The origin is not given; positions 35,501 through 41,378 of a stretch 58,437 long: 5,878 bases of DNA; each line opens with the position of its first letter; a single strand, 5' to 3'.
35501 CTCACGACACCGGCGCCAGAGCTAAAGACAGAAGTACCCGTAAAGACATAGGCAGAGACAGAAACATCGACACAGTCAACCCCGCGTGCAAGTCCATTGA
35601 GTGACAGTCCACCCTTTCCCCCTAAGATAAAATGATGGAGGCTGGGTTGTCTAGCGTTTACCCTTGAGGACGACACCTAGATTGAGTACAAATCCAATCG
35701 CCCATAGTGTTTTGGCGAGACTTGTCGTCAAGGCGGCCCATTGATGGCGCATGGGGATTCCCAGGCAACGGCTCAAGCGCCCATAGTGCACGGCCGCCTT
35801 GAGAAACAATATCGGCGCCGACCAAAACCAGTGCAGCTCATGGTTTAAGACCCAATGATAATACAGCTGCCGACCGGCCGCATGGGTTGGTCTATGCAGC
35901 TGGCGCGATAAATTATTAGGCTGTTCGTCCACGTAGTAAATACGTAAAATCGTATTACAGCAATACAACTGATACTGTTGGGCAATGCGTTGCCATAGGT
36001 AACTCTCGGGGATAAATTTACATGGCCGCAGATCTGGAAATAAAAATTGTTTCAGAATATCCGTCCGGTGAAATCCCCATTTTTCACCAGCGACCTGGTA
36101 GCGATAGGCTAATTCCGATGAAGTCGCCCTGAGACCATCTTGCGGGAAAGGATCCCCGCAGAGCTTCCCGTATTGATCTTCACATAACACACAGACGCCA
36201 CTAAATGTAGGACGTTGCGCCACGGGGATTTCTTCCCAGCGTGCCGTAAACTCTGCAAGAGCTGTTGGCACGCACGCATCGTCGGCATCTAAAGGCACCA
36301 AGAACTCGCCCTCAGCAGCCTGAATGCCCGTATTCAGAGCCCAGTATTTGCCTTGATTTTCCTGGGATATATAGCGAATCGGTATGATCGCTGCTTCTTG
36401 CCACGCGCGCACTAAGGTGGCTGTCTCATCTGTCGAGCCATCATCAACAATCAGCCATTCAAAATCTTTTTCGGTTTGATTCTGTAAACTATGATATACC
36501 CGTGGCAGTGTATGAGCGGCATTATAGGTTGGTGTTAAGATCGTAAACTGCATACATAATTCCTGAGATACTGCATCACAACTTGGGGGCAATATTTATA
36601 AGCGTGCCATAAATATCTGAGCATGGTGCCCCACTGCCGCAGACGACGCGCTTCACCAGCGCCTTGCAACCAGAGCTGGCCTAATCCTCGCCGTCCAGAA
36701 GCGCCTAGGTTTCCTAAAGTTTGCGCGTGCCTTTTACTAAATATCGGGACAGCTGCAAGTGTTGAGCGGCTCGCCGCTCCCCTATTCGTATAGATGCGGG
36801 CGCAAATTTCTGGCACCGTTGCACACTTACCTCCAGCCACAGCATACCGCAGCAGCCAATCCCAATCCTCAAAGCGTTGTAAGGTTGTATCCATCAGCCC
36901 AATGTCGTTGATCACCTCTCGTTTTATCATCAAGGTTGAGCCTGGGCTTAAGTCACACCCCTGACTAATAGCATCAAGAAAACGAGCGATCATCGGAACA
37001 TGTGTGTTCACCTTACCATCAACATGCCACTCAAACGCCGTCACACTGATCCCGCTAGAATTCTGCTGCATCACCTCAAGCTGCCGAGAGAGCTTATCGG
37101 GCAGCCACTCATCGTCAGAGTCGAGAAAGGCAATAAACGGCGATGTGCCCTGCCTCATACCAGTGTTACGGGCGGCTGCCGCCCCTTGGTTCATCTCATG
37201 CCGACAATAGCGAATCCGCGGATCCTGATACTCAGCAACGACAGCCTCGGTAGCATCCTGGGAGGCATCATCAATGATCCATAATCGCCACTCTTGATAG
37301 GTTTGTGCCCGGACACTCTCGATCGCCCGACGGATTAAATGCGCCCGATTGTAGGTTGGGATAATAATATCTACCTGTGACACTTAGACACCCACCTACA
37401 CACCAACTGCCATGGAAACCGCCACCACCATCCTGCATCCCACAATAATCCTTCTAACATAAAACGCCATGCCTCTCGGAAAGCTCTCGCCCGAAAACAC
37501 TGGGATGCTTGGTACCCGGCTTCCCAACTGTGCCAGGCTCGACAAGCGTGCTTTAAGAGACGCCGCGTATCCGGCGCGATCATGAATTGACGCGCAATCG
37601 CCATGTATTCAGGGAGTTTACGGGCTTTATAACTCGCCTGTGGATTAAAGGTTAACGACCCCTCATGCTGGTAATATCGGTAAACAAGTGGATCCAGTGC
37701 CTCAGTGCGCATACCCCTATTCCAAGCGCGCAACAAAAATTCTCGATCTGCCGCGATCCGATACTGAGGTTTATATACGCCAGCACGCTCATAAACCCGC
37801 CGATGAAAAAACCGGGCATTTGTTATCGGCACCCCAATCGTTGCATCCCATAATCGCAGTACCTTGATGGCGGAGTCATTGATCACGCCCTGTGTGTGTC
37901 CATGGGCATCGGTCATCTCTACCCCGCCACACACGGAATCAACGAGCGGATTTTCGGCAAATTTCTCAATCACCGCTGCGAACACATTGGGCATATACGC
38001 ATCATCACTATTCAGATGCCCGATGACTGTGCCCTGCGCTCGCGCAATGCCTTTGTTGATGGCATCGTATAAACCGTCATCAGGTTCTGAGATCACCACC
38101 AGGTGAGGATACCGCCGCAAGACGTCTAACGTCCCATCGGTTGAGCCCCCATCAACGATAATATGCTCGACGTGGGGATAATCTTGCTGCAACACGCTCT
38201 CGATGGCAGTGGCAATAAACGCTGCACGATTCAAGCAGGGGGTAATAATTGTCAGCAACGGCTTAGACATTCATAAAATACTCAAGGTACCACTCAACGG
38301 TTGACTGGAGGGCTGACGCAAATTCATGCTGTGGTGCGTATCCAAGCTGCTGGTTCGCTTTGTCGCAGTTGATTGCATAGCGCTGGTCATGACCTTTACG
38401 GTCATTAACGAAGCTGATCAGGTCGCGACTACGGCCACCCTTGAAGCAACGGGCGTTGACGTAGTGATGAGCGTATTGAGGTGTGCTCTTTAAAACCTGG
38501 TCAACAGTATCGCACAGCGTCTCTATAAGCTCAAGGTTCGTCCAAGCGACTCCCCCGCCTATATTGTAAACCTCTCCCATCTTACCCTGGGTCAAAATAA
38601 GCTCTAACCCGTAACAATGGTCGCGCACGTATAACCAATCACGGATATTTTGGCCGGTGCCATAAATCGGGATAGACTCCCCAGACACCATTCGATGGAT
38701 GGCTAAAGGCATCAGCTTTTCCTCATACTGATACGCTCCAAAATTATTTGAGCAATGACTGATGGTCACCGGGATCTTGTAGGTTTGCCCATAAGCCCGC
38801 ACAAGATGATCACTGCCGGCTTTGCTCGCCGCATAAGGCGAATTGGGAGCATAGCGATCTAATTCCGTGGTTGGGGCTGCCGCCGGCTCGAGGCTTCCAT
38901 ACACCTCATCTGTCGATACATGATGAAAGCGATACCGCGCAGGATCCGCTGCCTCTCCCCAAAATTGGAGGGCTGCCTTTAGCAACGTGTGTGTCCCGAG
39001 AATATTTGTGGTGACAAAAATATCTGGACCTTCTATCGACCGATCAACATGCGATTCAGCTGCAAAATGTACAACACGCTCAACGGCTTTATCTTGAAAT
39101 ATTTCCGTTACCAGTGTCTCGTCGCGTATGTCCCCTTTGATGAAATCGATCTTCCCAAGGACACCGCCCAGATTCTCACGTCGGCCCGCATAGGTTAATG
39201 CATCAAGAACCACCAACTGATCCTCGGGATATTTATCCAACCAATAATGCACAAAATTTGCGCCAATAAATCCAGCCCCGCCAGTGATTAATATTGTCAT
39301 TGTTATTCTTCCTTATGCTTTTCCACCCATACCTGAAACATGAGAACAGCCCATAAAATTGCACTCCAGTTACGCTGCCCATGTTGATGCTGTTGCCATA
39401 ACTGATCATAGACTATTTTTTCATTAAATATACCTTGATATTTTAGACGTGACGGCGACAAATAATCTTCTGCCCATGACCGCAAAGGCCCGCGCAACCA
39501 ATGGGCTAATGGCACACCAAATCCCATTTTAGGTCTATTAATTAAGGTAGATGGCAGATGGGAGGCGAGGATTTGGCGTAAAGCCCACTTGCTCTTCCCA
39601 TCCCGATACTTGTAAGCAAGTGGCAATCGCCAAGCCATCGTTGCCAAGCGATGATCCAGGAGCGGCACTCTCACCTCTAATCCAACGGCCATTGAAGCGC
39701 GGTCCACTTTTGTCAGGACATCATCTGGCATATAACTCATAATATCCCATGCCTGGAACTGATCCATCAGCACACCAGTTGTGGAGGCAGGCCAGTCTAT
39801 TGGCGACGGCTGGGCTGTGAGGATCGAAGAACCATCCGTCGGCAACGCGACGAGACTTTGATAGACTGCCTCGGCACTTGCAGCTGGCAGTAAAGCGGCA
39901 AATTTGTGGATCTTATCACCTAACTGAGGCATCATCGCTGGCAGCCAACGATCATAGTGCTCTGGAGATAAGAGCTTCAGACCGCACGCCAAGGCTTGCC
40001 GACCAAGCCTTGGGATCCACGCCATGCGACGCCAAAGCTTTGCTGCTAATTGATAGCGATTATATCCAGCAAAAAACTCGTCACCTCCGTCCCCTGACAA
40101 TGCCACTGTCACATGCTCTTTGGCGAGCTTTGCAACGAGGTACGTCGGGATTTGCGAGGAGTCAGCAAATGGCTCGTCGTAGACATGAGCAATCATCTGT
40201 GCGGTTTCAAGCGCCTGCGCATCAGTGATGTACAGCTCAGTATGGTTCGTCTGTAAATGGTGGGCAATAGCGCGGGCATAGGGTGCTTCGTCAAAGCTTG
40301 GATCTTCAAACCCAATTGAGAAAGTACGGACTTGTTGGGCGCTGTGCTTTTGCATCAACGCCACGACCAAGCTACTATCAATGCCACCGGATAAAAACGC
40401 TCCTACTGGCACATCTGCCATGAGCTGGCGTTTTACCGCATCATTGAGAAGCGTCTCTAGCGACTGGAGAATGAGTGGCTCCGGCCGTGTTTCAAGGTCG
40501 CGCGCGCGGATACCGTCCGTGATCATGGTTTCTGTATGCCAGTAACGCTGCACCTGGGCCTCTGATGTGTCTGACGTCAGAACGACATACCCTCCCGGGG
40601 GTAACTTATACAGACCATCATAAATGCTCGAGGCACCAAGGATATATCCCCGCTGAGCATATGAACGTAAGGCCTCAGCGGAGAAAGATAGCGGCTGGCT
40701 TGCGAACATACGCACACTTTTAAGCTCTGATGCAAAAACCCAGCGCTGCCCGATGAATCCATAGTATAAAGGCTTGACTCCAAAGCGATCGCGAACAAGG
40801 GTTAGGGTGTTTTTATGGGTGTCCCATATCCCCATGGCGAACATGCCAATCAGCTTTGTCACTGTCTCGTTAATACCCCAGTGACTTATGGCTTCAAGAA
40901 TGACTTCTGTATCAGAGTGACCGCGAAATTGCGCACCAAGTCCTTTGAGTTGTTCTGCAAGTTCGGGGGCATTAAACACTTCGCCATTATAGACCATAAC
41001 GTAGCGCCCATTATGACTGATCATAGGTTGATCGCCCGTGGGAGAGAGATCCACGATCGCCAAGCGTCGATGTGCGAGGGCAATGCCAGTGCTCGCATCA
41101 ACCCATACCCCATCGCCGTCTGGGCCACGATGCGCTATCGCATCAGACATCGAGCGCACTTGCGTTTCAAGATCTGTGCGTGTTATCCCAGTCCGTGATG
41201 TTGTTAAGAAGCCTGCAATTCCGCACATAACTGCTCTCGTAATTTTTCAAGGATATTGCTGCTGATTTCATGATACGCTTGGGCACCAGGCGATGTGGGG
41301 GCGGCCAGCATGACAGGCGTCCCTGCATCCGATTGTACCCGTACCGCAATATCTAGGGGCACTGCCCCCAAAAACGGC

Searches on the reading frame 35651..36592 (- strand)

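Call 63: search_protein_families(library=pfam, proteins=[window:35651-36592:-], max_evalue=0.00001)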
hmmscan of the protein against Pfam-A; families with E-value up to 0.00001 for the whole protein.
window:35651-36592:- (313 aa): 1 family
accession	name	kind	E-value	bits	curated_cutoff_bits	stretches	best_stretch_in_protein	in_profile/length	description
PF00535.33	Glycos_transf_2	-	3e-29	102.6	23.3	1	17-124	1-108/168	Glycosyl transferase family 2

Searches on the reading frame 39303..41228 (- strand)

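Call 63: search_protein_families(library=pfam, proteins=[window:39303-41228:-], max_evalue=0.00001)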
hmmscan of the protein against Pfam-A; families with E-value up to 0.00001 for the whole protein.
window:39303-41228:- (641 aa): 3 families
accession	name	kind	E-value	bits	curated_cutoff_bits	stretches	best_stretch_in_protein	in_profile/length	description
PF00733.27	Asn_synthase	-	8.9e-117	391.1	21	1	257-636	2-354/354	Asparagine synthase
PF13522.11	GATase_6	-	3.2e-43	147.3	27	1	36-168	1-130/130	Glutamine amidotransferase domain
PF13537.11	GATase_7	-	5.8e-42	143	25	1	53-172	1-121/123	Glutamine amidotransferase domain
